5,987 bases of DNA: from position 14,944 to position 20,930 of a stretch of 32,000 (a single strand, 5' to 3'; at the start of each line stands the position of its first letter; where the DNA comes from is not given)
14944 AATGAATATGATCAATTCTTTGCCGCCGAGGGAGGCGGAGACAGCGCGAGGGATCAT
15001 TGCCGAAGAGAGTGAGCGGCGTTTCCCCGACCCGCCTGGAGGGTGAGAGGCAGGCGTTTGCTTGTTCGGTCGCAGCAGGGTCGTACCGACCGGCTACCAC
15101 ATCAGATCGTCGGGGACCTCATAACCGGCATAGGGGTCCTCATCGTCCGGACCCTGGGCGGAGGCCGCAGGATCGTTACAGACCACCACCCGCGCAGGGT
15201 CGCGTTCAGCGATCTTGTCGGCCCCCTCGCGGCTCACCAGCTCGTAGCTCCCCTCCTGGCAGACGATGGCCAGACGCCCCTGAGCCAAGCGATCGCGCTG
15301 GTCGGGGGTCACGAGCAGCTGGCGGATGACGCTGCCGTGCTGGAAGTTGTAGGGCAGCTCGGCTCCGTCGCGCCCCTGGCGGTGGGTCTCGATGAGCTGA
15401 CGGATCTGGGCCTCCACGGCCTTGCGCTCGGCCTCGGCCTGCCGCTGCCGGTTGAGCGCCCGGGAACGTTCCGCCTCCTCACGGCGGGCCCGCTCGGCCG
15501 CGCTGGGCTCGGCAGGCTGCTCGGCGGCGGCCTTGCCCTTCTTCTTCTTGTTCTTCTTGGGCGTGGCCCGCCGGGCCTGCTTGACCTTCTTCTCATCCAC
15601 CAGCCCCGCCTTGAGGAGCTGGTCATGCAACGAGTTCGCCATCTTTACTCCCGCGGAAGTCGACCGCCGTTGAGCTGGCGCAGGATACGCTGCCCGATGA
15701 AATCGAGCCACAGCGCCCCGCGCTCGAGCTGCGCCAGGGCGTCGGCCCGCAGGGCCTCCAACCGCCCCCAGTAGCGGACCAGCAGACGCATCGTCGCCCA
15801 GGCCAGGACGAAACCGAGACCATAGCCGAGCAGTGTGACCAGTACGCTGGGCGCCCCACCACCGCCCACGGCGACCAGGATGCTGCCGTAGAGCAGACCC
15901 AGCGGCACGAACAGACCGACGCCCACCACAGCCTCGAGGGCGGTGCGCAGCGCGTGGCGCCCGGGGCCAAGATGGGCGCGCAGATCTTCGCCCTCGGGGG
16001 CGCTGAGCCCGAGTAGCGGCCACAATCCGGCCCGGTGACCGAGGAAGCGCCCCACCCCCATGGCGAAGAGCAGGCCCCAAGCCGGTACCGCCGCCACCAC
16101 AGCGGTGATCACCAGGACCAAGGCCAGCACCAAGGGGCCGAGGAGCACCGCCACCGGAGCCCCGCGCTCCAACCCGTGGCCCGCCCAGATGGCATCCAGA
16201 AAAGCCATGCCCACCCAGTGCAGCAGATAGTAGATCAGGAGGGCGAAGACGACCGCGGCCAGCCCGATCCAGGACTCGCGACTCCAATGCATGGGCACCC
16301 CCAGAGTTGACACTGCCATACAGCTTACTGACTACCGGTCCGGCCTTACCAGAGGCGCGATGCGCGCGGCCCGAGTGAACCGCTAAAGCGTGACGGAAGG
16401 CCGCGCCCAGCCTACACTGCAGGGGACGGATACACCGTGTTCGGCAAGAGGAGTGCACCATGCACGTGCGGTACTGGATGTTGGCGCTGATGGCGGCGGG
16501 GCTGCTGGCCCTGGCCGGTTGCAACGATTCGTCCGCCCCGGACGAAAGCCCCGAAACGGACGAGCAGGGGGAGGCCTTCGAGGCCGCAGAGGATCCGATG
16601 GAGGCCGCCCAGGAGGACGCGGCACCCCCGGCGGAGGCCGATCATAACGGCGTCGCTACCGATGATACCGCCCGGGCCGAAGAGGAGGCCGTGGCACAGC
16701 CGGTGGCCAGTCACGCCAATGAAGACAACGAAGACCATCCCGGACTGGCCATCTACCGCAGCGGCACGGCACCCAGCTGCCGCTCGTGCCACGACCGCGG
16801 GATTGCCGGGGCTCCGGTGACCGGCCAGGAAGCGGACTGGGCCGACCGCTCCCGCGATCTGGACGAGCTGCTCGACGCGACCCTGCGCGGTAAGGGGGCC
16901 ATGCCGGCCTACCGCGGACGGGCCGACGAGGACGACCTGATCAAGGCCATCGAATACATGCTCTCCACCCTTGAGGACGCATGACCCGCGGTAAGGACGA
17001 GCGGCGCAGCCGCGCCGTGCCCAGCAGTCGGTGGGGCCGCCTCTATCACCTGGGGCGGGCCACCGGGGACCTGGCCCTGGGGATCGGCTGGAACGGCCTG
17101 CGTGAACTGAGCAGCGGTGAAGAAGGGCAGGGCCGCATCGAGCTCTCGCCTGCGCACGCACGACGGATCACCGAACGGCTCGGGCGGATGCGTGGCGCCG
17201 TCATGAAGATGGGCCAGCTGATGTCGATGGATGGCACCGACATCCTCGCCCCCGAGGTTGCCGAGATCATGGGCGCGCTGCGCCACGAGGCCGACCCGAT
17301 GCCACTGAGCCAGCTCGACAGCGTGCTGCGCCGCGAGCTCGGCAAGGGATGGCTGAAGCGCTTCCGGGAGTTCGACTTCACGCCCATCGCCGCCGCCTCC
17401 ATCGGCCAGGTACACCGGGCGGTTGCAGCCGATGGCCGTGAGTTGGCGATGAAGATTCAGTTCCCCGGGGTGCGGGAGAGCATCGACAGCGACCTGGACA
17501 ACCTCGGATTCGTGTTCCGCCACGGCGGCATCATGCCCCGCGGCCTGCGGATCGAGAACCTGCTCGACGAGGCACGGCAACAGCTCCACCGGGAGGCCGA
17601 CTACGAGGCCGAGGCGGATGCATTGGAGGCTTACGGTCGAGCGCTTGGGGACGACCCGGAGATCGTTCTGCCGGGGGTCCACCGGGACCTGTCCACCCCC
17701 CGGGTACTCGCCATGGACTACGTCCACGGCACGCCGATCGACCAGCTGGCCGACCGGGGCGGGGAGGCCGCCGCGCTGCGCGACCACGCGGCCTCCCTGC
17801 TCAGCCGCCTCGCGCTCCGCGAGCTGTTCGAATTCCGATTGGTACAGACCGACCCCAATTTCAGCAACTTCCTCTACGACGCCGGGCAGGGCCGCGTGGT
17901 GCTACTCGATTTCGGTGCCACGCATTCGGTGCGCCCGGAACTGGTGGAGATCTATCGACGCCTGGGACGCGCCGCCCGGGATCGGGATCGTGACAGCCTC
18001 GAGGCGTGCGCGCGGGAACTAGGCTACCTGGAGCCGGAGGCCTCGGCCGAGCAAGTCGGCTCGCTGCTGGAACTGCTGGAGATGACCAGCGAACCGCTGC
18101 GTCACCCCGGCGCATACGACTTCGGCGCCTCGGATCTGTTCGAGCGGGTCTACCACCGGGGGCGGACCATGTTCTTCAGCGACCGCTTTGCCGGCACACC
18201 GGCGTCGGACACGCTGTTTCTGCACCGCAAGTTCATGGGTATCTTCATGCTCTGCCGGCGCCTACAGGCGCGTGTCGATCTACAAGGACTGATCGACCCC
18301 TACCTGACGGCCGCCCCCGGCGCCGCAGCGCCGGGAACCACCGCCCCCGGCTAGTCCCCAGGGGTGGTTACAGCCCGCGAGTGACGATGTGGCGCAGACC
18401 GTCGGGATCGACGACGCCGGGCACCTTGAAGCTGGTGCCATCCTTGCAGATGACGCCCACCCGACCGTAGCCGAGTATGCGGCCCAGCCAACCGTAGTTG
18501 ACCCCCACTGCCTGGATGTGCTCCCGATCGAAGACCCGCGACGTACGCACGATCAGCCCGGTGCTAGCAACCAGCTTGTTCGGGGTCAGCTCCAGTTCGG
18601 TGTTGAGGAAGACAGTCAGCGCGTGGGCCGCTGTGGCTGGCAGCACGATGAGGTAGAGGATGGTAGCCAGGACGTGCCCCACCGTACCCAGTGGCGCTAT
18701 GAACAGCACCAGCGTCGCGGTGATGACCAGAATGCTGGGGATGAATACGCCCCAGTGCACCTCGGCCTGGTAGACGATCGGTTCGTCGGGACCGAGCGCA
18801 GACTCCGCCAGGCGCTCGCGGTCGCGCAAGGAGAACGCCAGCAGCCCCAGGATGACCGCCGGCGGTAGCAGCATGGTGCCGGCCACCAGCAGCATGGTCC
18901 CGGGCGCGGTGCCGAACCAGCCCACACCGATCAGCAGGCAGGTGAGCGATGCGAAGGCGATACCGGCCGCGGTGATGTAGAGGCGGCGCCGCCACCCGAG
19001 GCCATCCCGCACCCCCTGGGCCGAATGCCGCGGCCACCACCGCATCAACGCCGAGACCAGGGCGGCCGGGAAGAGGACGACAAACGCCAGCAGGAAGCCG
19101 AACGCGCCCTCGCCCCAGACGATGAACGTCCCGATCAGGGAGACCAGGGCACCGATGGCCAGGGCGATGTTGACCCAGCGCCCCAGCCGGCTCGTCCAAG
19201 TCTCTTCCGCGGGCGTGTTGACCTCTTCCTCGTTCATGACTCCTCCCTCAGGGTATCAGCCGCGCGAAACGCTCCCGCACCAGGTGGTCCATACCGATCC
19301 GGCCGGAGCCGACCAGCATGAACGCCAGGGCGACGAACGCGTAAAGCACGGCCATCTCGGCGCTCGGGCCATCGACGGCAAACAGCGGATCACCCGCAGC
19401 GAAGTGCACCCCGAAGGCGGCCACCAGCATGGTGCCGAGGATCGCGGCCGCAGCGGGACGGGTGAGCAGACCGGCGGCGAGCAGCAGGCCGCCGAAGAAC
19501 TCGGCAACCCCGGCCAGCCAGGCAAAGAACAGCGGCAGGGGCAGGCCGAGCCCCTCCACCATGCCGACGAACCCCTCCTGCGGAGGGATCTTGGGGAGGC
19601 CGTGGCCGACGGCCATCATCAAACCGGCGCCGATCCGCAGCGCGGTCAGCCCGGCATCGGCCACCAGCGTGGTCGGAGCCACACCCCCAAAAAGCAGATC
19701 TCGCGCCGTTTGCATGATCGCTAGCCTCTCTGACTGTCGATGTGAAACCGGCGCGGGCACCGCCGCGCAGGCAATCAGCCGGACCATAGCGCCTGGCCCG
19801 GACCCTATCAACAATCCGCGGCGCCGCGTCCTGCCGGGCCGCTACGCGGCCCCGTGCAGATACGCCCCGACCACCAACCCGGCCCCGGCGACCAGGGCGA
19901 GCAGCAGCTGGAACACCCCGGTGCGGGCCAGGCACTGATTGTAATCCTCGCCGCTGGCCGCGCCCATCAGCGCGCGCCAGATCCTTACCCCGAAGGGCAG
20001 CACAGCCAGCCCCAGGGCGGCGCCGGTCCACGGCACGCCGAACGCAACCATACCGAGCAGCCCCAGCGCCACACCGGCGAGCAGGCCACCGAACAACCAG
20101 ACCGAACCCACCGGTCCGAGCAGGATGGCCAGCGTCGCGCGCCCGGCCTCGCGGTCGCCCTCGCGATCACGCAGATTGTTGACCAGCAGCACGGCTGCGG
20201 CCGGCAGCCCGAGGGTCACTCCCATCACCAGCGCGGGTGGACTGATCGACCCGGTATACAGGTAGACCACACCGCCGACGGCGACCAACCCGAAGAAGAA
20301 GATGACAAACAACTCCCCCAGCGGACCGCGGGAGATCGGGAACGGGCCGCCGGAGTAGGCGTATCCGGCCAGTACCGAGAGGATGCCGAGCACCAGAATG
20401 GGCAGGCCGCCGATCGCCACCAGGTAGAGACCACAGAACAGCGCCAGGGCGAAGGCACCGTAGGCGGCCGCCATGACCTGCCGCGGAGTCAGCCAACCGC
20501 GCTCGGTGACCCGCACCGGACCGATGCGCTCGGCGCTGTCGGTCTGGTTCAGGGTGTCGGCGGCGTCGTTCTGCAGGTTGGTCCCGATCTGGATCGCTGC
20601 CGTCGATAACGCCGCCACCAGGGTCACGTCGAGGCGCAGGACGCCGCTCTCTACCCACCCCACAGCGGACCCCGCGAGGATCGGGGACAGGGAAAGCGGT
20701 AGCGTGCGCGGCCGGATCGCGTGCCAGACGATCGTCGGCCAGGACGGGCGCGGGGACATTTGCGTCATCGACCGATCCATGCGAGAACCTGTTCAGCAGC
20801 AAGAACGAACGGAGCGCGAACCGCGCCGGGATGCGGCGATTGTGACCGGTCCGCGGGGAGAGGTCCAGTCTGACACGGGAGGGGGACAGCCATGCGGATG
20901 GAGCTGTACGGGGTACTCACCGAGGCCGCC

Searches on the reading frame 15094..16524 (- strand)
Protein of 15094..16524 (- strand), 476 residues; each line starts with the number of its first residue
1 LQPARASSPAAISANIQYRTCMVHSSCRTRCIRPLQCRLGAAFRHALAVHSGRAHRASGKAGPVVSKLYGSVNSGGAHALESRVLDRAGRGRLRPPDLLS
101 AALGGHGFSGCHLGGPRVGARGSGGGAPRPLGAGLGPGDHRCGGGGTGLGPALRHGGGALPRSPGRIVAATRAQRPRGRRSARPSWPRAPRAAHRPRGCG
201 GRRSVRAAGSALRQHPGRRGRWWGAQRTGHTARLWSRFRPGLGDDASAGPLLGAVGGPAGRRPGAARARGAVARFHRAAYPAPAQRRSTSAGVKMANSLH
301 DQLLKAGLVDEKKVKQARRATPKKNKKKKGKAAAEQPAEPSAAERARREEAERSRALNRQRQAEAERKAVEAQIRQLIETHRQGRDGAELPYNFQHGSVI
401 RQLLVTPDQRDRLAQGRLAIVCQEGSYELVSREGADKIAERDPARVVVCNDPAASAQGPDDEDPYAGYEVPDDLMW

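Call 16: search_protein_families(library=pfam, proteins=[window:15094-16524:-])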
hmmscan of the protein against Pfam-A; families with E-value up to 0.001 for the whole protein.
window:15094-16524:- (476 aa): 1 family
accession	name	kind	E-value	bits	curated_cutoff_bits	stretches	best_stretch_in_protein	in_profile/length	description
PF09831.14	DUF2058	-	4e-63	213.1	25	1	298-476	1-174/174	Uncharacterized protein conserved in bacteria (DUF2058)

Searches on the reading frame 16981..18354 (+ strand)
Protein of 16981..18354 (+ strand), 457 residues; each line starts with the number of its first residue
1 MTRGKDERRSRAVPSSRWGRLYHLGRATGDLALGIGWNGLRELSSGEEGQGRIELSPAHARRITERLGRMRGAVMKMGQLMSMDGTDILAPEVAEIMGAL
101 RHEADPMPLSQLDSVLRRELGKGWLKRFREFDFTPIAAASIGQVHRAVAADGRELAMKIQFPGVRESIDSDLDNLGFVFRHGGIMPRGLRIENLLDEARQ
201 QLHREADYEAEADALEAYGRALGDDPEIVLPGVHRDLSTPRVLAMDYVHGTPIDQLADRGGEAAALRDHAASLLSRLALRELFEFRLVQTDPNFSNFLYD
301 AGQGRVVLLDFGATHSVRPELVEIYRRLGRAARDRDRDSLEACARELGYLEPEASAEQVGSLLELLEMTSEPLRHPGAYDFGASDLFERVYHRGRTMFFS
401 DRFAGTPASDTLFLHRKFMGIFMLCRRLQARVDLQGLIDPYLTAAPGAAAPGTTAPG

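Call 16: search_protein_families(library=pfam, proteins=[window:16981-18354:+])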
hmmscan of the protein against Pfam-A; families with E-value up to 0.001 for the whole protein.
window:16981-18354:+ (457 aa): 1 family
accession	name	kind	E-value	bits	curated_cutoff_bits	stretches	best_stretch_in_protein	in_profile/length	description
PF03109.22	ABC1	-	5.2e-59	199.8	22.9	1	100-340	2-240/244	ABC1 atypical kinase-like domain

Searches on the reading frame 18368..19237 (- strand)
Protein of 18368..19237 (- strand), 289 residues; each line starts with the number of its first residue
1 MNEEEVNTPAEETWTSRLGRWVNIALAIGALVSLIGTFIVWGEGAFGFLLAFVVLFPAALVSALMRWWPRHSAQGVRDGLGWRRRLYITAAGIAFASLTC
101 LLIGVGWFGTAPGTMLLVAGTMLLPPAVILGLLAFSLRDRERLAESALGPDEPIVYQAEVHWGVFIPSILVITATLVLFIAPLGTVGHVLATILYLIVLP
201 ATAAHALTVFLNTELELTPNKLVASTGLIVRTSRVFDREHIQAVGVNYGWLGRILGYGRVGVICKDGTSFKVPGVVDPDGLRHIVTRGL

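Call 16: search_protein_families(library=pfam, proteins=[window:18368-19237:-])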
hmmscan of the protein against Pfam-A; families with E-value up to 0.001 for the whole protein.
window:18368-19237:- (289 aa): 1 family
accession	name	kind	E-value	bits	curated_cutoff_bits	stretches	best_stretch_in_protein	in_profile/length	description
PF03703.20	bPH_2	-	1e-08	35.7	22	1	212-275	3-66/78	Bacterial PH domain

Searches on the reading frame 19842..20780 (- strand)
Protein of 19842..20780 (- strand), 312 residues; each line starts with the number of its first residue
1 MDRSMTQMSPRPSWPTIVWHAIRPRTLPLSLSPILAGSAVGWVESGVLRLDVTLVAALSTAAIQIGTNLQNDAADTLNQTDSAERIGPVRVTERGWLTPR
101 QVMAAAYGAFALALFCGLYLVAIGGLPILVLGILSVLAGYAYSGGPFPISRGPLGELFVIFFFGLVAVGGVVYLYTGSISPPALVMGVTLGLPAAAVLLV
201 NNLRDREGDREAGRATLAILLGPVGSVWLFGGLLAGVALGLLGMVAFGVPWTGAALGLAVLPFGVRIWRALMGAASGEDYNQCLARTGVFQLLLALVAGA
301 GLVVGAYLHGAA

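Call 16: search_protein_families(library=pfam, proteins=[window:19842-20780:-])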
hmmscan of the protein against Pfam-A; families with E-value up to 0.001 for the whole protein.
window:19842-20780:- (312 aa): 1 family
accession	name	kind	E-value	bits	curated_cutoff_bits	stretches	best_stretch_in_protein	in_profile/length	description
PF01040.23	UbiA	-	9.5e-30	104.1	34.2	1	31-270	2-232/250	UbiA prenyltransferase family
